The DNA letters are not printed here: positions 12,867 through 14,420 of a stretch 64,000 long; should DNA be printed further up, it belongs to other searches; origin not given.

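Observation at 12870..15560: AT-rich two-gene cargo wedged between a tape-measure-like gene and the integrase: a novel 417-aa protein plus an AlbA_2 domain protein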

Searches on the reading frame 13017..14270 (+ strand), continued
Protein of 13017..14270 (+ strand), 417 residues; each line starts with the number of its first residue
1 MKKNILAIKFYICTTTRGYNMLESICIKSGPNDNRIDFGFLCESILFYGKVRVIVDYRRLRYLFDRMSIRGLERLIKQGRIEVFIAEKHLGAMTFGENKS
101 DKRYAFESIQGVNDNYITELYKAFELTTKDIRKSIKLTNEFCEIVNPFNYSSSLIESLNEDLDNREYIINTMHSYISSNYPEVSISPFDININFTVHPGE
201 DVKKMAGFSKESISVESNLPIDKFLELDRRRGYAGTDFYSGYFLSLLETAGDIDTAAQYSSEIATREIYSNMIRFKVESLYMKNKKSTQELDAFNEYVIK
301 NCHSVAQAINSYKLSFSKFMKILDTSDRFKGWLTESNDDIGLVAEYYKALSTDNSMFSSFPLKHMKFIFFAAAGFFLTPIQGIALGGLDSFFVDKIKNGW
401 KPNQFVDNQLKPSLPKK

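Call 36: search_protein_families(library=padloc, alignment_id=A2, max_evalue=0.01)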
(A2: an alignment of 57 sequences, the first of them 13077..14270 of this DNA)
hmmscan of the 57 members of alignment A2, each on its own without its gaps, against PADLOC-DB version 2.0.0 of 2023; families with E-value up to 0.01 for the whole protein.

A. member 1, window:13077-14270:+ (397 aa): 0 families

B. families by the number of members that match (of 57 scanned): 7 families
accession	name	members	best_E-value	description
PDLC01409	Cas8a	1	0.00052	CAS-I-A; effector_LS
PDLC01707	Cas12j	1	0.0016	CAS-V-J; effector__SPE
PDLC01708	Cas12k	1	0.0025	Cas12k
PDLC02408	Aga_SIR2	1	0.0031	Class II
PDLC03907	NsnC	1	0.0064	-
PDLC00406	SduA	1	0.0067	DUF4263 domain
PDLC00125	GajB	1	0.0076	UrvD helicase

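Call 44: find_related_loci(query=A4, collection=genome_contigs, flank=10000)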
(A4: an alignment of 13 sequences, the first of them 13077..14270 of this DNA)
Query A4 (397 aa) in genome_contigs; peptide patterns used: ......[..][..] (x = any residue, [..] = any of these).
72 stretches matched a pattern; 56 encode a relative of the query (tblastn E <= 1e-3); 56 distinct loci.
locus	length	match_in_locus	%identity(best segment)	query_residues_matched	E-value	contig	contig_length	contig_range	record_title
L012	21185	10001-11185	32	1-397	2e-64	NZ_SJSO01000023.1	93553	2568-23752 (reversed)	Pedobacter psychrodurus strain RP-3-21 contig23, whole genome shotgun sequence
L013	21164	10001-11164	33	1-394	7e-60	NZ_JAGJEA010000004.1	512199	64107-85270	Aquimarina sp. MMG016 assembly_contig_4, whole genome shotgun sequence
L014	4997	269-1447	32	1-394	9e-57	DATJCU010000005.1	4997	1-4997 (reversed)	MAG TPA_asm: Edaphocola sp. isolate SMAG_U15389 k141_259993, whole genome shotgun sequence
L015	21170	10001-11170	30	1-392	3e-53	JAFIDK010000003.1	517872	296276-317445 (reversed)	Algoriphagus aestuarii strain KCTC 42199 3, whole genome shotgun sequence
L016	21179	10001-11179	28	1-394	3e-46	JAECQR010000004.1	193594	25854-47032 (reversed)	MAG: Flavobacteriia bacterium isolate AER1_3 diesel_EC_AER1_11_length_193594_cov_17_863774, whole genome shotgun sequenc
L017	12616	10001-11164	28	1-391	7e-42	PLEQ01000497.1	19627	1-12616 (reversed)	MAG: Deltaproteobacteria bacterium isolate bog_1112 73.20110800_S3S.83_contig_51050, whole genome shotgun sequence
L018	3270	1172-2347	28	1-397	4e-40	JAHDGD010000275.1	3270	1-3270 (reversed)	MAG: Saprospiraceae bacterium isolate MAG-38 RZ_75196, whole genome shotgun sequence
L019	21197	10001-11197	28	1-394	4e-37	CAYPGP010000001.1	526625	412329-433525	MAG TPA_asm: uncultured Chloracidobacterium sp. isolate binchicken_co105_75 genome assembly, contig: NODE_6_length_52662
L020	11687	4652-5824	28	1-391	1e-35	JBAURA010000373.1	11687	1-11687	MAG: Chloroflexia bacterium isolate MFD09212_ilm_asm_bin2 k127_41628, whole genome shotgun sequence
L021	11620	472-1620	26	16-391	7e-35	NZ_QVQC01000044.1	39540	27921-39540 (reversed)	Nioella halotolerans strain W635 486, whole genome shotgun sequence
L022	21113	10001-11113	25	1-391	2e-33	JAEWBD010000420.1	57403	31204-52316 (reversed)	MAG: Bacteroidetes bacterium isolate OH_PBB_239 k127_158522, whole genome shotgun sequence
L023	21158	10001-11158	25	1-391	5e-33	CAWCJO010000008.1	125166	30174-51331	MAG: Bryobacterales bacterium isolate MFD09603.bin.2.231 genome assembly, contig: contig_23030, whole genome shotgun seq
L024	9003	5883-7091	25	1-391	9e-33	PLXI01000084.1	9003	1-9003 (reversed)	MAG: Hyphomicrobiales bacterium isolate palsa_927 73.20120700_P3D.467_contig_618477, whole genome shotgun sequence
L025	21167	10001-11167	26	1-391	1e-32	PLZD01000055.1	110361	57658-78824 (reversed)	MAG: Elusimicrobia bacterium isolate palsa_1176 73.20120700_P3D.185_contig_4036, whole genome shotgun sequence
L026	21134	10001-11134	25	14-396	2e-32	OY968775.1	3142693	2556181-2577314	MAG: uncultured beta proteobacterium isolate MFD02832.bin.1.36 genome assembly, chromosome: 1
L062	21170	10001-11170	30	1-392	3e-53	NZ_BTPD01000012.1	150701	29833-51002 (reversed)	Algoriphagus confluentis strain NBRC 111222 sequence12, whole genome shotgun sequence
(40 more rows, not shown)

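Call 59: search_protein_families(library=pfam, alignment_id=A5, max_evalue=0.0001)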
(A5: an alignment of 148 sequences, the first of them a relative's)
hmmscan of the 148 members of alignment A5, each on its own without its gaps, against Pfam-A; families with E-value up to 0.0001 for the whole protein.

A. member 1, L001:7038-7808:+ (257 aa): 0 families

B. families by the number of members that match (of 148 scanned): 164 families (the first 25 are shown)
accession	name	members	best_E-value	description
PF00589.27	Phage_integrase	4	9.9e-41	Phage integrase family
PF00884.28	Sulfatase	3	2.3e-54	Sulfatase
PF01370.27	Epimerase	3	5.4e-27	NAD dependent epimerase/dehydratase family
PF01266.30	DAO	2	1.8e-68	FAD dependent oxidoreductase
PF02779.29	Transket_pyr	2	1.1e-49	Transketolase, pyrimidine binding domain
PF00958.27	GMP_synt_C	2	3.3e-44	GMP synthase C terminal domain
PF00676.26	E1_dh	2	3.2e-41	Dehydrogenase E1 component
PF00106.31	adh_short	2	3e-40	short chain dehydrogenase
PF00117.34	GATase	2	1.4e-36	Glutamine amidotransferase class-I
PF06439.18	3keto-disac_hyd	2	2.5e-34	3-keto-disaccharide hydrolase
PF00004.35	AAA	2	5.9e-27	ATPase family associated with various cellular activities (AAA)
PF07992.20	Pyr_redox_2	2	8.7e-25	Pyridine nucleotide-disulphide oxidoreductase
PF13561.12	adh_short_C2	2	8.7e-24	Enoyl-(Acyl carrier protein) reductase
PF13495.12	Phage_int_SAM_4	2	2.1e-17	Phage integrase, N-terminal SAM-like domain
PF04321.23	RmlD_sub_bind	2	1.6e-16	RmlD substrate binding domain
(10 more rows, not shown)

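Call 60: search_protein_families(library=padloc, alignment_id=A5, max_evalue=1e-8)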
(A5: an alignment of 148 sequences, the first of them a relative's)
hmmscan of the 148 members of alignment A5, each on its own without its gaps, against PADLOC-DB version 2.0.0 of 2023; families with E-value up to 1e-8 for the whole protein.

A. member 1, L001:7038-7808:+ (257 aa): 0 families

B. families by the number of members that match (of 148 scanned): 173 families (the first 25 are shown)
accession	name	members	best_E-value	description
PDLC03920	MkoA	2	2.6e-56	-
PDLC03921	MkoA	2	5.1e-42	-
PDLC02196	IetA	2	5.2e-34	-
PDLC04232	IetA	2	3.1e-22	-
PDLC03624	REase_MTase_IIG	2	2e-16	Type IIG restriction enzyme-methyltransferase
PDLC03025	MTase_I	1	2.9e-257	Type I methyltransferase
PDLC03648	REase_III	1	6.5e-215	Type III restriction enzyme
PDLC03021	MTase_I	1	2.7e-191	Type I methyltransferase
PDLC03179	Specificity_I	1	1.7e-181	Type I specificity subunit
PDLC03196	Specificity_I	1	1.3e-163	Type I specificity subunit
PDLC04059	PD-T4-6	1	2.1e-108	-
PDLC03056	Specificity_I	1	6e-96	Type I specificity subunit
PDLC03076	Specificity_I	1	7.7e-94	Type I specificity subunit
PDLC03026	MTase_I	1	4.4e-77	Type I methyltransferase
PDLC04046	PD-T4-6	1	1.1e-74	-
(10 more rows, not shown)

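Call 65: find_related_loci(query=A4, collection=viral_contigs, flank=10000)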
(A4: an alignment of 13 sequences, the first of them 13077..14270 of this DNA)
Query A4 (397 aa) in viral_contigs; peptide patterns used: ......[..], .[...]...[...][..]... (x = any residue, [..] = any of these).
20 stretches matched a pattern; 5 encode a relative of the query (tblastn E <= 1e-3); 5 distinct loci.
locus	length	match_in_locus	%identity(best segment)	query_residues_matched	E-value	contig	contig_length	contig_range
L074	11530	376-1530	26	1-394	3e-31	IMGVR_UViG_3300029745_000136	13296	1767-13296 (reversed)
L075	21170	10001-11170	23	1-392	6e-31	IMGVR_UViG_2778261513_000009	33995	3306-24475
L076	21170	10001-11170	24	1-392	2e-29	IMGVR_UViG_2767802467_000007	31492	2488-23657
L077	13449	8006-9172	21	1-391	5e-24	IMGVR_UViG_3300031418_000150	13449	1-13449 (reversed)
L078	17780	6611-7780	23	1-392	3e-28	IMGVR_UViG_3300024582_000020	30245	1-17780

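Call 72: fold_search(model_id=the predicted structure, library=viral)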
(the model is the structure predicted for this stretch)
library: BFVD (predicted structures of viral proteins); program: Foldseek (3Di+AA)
matches with E <= 10: 313; with E <= 0.001: 0
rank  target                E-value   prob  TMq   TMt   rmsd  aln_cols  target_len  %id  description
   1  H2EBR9                7.7e-02  0.11  0.16  0.17  25.2       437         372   13  Uncharacterized protein [Megavirus courdo7]
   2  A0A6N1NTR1            1.5e-01  0.08  0.15  0.10  30.7       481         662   13  Uncharacterized protein [Tupanvirus soda lake]
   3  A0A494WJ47            1.9e-01  0.23  0.15  0.29  15.8       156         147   12  Phi11 ORF37 homolog [Staphylococcus phage SP120]
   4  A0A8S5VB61            2.2e-01  0.13  0.13  0.20  13.7       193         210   12  Uncharacterized protein [Siphoviridae sp. ct0vA12]
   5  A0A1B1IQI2            2.6e-01  0.07  0.14  0.16  25.7       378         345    8  (no name in the UniProt tables at hand)
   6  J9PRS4                2.9e-01  0.08  0.07  0.17  11.8        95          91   15  Uncharacterized protein [Bacillus phage B5S]
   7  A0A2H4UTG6            3.2e-01  0.04  0.09  0.09  24.9       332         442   14  Uncharacterized protein [Bodo saltans virus]
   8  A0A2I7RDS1            4.1e-01  0.12  0.12  0.17   9.6       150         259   12  (no name in the UniProt tables at hand)
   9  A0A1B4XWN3            4.1e-01  0.04  0.10  0.09  17.4       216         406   12  Uncharacterized protein [Tenacibaculum phage pT24]
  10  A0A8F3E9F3            4.1e-01  0.03  0.08  0.11  24.7       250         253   12  Tail assembly chaperone [Microbacterium phage Footloose]
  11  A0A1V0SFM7            4.8e-01  0.05  0.12  0.11  23.4       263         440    9  Uncharacterized protein [Hokovirus HKV1]
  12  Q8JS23                5.4e-01  0.28  0.12  0.38  10.7        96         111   10  Uncharacterized protein [Phthorimaea operculella granulovirus]
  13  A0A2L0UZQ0            5.4e-01  0.03  0.09  0.13  20.4       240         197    9  Phage protein [Agrobacterium phage Atu_ph07]
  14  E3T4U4                6.4e-01  0.04  0.10  0.10  24.6       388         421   13  Uncharacterized protein [Cafeteria roenbergensis virus (strain BV-PW1)]
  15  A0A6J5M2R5            6.8e-01  0.10  0.11  0.17  18.8       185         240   16  Uncharacterized protein [uncultured Caudovirales phage]
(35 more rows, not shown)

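Call 75: search_dna_similar(query=window:13077-14270:+, collection=plasmids, mode=protein, max_evalue=0.001)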
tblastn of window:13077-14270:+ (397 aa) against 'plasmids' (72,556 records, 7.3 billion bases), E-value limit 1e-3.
Records with a match: 1; places in all: 1; records where one place covers at least 80% of the query: 1.
Best place of each record, by identity: <60% 1.
By first word of the organism name: Buttiauxella 1.
By predicted mobility (MOB-suite, as given by PLSDB): non-mobilizable 1.
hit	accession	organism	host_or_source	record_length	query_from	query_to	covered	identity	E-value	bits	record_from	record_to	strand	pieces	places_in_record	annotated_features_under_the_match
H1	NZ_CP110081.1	Buttiauxella sp. WJP83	Torreya grandis,single cell,soil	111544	1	391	98%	25.1%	6e-22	105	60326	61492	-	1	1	hypothetical protein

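Call 76: search_dna_similar(query=window:13077-14270:+, collection=phages, mode=protein, max_evalue=0.001)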
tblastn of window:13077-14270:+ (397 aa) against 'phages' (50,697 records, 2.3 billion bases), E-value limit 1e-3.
No match.

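Call 78: get_annotated_region(hit=H1, flank=8000)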
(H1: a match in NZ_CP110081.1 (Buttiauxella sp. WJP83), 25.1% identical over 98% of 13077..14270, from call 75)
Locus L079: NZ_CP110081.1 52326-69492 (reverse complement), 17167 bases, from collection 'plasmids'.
description: Buttiauxella sp. WJP83 plasmid p1WJP83, complete sequence
organism: Buttiauxella sp. WJP83 (NCBI taxid 2986951)
taxonomy: Bacteria; Pseudomonadota; Gammaproteobacteria; Enterobacterales; Enterobacteriaceae; Buttiauxella; Buttiauxella sp. WJP83
host: -; source: Torreya grandis,single cell,soil; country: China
typing (MOB-suite, as given by PLSDB): non-mobilizable; replicon IncFIB
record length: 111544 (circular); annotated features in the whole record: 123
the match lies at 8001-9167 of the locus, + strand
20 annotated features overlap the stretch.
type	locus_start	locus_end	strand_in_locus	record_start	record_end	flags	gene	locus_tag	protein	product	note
CDS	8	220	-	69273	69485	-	-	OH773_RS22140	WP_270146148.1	hypothetical protein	-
CDS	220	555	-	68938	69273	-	-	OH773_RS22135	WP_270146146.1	hypothetical protein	-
CDS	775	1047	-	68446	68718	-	-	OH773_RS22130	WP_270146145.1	hypothetical protein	-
CDS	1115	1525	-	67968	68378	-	-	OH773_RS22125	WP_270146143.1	hypothetical protein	-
CDS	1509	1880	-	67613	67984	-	-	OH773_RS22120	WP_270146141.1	DUF2591 domain-containing protein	-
CDS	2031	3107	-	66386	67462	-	-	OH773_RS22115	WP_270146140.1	hypothetical protein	-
CDS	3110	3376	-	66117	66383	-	-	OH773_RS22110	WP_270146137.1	hypothetical protein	-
CDS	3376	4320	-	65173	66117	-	-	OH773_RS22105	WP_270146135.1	5'-3' exonuclease H3TH domain-containing protein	-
CDS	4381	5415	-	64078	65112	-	-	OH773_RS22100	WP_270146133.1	regulator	-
CDS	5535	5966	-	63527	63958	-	-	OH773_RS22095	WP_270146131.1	hypothetical protein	-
CDS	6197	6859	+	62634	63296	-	-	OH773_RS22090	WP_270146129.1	hypothetical protein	-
CDS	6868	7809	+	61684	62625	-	-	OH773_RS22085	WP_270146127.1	hypothetical protein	-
CDS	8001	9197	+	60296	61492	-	-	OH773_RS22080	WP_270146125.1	hypothetical protein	-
CDS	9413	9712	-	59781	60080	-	-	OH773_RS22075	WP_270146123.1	hypothetical protein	-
CDS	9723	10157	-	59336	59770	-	-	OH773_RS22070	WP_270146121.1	hypothetical protein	-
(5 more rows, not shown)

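Call 93: search_protein_families(library=padloc, alignment_id=A7, max_evalue=1e-8)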
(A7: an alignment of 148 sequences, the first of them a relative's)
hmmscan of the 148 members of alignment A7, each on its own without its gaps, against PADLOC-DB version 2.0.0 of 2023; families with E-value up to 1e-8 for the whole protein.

A. member 1, L023:1275-1529:+ (85 aa): 0 families

B. families by the number of members that match (of 148 scanned): 59 families (the first 25 are shown)
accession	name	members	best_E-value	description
PDLC04135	mad3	3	1.2e-67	mads_3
PDLC04134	mad2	3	1.8e-39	mads_2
PDLC04140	mad8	3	1.9e-27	mads_8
PDLC03033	MTase_I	2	1.2e-244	Type I methyltransferase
PDLC03019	MTase_I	2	1e-172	Type I methyltransferase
PDLC03035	MTase_I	2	1.2e-109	Type I methyltransferase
PDLC03240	MTase_II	2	2.5e-100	Type II methyltransferase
PDLC03022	MTase_I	2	3.4e-66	Type I methyltransferase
PDLC03031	MTase_I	2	9.3e-59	Type I methyltransferase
PDLC03027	MTase_I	2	1e-58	Type I methyltransferase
PDLC03029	MTase_I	2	1.1e-47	Type I methyltransferase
PDLC03021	MTase_I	2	3.1e-45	Type I methyltransferase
PDLC03038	MTase_I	2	3.4e-44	Type I methyltransferase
PDLC03039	MTase_I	2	2.9e-42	Type I methyltransferase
PDLC03028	MTase_I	2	3.9e-41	Type I methyltransferase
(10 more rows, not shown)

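Call 102: find_encoding_contigs(protein=P0002, flank=5000, max_places=3)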
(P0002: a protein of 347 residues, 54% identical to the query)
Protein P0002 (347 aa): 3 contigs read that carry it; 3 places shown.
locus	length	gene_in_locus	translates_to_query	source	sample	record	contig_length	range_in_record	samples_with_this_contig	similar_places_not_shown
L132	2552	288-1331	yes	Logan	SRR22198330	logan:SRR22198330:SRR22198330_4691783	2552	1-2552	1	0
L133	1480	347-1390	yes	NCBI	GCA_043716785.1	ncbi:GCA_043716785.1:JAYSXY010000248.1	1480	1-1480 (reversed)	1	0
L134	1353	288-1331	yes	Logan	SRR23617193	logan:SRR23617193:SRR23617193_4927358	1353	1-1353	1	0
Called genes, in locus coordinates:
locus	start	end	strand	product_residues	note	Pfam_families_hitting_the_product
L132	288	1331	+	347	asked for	-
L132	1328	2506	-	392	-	PF01609:DDE_Tnp_1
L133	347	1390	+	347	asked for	-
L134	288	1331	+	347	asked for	-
